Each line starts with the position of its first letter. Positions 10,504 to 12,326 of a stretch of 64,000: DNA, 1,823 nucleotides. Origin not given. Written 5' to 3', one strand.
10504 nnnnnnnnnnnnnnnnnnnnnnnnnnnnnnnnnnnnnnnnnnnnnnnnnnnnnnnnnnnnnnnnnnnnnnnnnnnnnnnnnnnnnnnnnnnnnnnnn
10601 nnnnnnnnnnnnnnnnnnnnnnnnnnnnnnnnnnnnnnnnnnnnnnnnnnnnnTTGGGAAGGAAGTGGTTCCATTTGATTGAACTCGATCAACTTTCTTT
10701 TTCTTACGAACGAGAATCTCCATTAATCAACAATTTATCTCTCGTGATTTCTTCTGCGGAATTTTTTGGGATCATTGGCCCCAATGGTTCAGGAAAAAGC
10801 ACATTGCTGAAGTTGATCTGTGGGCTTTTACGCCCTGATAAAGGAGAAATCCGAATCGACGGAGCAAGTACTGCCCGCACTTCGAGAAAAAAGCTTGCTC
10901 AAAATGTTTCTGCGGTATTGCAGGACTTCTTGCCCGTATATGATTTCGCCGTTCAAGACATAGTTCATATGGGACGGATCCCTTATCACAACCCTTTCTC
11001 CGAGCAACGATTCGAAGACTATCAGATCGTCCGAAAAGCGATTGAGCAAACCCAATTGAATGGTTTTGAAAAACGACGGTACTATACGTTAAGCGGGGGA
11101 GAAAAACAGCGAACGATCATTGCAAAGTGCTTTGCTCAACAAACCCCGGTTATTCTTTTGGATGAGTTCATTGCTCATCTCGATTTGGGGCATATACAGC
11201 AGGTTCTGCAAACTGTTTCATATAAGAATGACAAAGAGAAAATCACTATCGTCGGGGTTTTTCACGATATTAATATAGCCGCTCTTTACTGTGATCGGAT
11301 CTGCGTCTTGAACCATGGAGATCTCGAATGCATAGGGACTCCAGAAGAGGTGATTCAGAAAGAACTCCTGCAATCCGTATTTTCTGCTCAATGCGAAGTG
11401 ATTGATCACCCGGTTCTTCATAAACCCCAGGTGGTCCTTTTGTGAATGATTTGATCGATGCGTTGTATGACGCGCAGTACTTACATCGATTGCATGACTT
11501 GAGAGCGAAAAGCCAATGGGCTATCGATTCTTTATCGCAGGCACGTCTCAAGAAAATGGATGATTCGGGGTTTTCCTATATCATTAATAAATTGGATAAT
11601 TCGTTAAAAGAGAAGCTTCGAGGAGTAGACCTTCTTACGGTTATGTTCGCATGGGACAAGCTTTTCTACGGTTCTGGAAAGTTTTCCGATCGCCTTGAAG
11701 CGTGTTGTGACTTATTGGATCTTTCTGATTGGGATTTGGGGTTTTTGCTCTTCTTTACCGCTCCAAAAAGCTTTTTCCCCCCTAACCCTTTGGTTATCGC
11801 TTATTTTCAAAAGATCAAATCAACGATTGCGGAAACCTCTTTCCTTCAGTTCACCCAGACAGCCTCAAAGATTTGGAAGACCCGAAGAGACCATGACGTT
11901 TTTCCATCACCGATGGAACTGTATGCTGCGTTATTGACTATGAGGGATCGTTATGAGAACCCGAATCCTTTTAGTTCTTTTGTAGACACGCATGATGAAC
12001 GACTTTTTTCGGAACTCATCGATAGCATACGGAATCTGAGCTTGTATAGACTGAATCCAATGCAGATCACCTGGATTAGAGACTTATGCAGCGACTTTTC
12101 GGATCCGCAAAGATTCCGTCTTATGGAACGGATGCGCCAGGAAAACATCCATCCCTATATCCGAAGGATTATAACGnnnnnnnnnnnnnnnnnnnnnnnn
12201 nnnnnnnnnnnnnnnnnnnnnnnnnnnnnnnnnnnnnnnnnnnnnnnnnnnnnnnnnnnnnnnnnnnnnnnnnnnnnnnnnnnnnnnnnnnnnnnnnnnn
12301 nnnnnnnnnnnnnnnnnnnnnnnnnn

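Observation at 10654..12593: Type-II-importer-like ABC nucleotide-binding protein paired with a soluble Zc3h12a-like NYN RNase-domain protein, with no permease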

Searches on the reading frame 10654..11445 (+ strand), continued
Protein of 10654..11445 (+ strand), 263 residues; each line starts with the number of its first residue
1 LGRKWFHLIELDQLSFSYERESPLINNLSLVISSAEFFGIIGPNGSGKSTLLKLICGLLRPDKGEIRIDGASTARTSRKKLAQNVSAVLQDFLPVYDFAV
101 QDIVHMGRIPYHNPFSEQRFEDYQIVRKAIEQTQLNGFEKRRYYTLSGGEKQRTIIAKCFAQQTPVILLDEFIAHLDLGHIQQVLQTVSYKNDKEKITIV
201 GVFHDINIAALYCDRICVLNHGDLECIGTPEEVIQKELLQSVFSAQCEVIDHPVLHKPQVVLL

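Call 72: search_solved_structures(query=window:10675-11445:+, max_evalue=1e-20)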
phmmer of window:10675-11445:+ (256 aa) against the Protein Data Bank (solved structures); distinct sequences matched with E-value up to 1e-20: 115 (the best 60 are shown).
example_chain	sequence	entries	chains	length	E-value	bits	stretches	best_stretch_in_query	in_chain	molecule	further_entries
4g1u_C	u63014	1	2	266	8.2e-43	149.9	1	4-255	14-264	Hemin import ATP-binding protein HmuV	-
7lb8_U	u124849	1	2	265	2.2e-40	141.9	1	16-248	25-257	Iron(3+)-hydroxamate import ATP-binding protein FhuC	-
7dv5_U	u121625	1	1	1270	9.6e-30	107.1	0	11-228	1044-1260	Bile salt export pump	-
36cg_U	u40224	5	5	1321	1e-29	107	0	11-228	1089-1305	Bile salt export pump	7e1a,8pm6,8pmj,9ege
9n1y_A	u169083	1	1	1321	1e-29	107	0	11-228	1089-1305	Bile salt export pump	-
8pmd_A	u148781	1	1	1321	2.6e-29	105.7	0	3-230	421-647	Bile salt export pump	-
1z47_A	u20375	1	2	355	2.4e-28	102.5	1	18-230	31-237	putative ABC-transporter ATP-binding protein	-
4mki_B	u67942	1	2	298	5.1e-28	101.5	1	2-232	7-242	Energy-coupling factor transporter ATP-binding protein EcfA2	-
8wd9_D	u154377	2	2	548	5.8e-28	101.3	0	14-228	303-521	Probable dipeptide-transport ATP-binding protein ABC transporter DppD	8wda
8zpx_B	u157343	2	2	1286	8e-28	100.8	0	1-229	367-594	ABC transporter B family member 1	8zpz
9juj_A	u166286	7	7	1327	8.9e-28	100.7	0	1-229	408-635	ABC transporter B family member 1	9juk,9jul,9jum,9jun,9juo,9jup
7qkr_A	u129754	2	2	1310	1.1e-27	100.3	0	2-228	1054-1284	Plasma membrane ATP-binding cassette transporter required for the export of a-factor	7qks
9nfi_A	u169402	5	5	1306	1.6e-27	99.8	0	3-230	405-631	Permeability Glycoprotein (P-gp)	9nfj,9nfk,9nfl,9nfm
8j5q_D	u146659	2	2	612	3e-27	99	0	17-227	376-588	Uncharacterized ABC transporter ATP-binding protein Rv1281c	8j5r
2nq2_C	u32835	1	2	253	3.7e-27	98.6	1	3-236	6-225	Hypothetical ABC transporter ATP-binding protein HI1470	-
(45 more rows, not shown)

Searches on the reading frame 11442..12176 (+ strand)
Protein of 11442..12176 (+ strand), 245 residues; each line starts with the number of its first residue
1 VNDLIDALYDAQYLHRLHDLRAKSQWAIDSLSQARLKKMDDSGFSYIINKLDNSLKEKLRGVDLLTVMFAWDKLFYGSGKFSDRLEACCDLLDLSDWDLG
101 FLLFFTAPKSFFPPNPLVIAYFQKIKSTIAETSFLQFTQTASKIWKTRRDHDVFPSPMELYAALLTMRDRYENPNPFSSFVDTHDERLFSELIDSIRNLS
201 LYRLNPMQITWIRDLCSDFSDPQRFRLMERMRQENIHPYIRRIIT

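Call 57: search_protein_families(library=pfam, proteins=[window:11442-12176:+], max_evalue=0.01)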
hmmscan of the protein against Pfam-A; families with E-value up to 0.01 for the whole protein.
window:11442-12176:+ (245 aa): 0 families

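Call 59: predict_structure(alignment_id=A4)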
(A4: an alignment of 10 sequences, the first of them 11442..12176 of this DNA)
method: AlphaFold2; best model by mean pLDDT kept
length: 245 residues; sequences in the alignment: 10
mean_pLDDT: 85.6   pTM: 0.65
mean pLDDT of the five models: 85.6, 85.2, 84.7, 84.6, 81.4
residues with pLDDT >= 90: 96; 70-90: 132; 50-70: 17; < 50: 0
segments of 3 or more residues with pLDDT < 50: none
pLDDT, mean of each block of 10 residues (from residue 1): 69 86 93 88 88 88 91 93 95 93 93 92 75 90 89 91 87 59 80 84 81 86 84 85 79
secondary structure, 60 per line:
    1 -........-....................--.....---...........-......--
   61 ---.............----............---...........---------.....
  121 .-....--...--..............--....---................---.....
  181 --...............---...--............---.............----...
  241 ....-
elements in order: H2-9 H11-30 H33-37 H41-51 H53-58 H64-76 H81-92 H96-106 H116-121 H123-126 H134-147 H150-153 H157-172 H176-180 H183-197 H206-217 H221-233 H238-244

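Call 75: search_protein_families(library=pfam, alignment_id=A4, max_evalue=5)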
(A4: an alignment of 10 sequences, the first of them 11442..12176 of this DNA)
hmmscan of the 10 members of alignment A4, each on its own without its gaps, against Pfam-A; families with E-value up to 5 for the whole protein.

A. member 1, window:11442-12176:+ (245 aa): 0 families

B. families by the number of members that match (of 10 scanned): 8 families
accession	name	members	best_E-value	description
PF17767.7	NAPRTase_N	1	0.021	Nicotinate phosphoribosyltransferase (NAPRTase) N-terminal domain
PF21626.2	TetR-C_39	1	0.022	Tetracyclin repressor, C-terminal domain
PF19902.4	DUF6375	1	0.023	Family of unknown function (DUF6375)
PF20185.3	DUF6548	1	0.044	Family of unknown function (DUF6548)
PF22320.2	Zona_CL1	1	0.13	Zonadhesin, first cohesin-like domain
PF16739.11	CARD_2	1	0.14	Caspase recruitment domain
PF23321.1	R1_ABCA1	1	0.15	ABCA1-like, C-terminal R1 regulatory domain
PF14838.11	INTS5_C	1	0.19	Integrator complex subunit 5 C-terminus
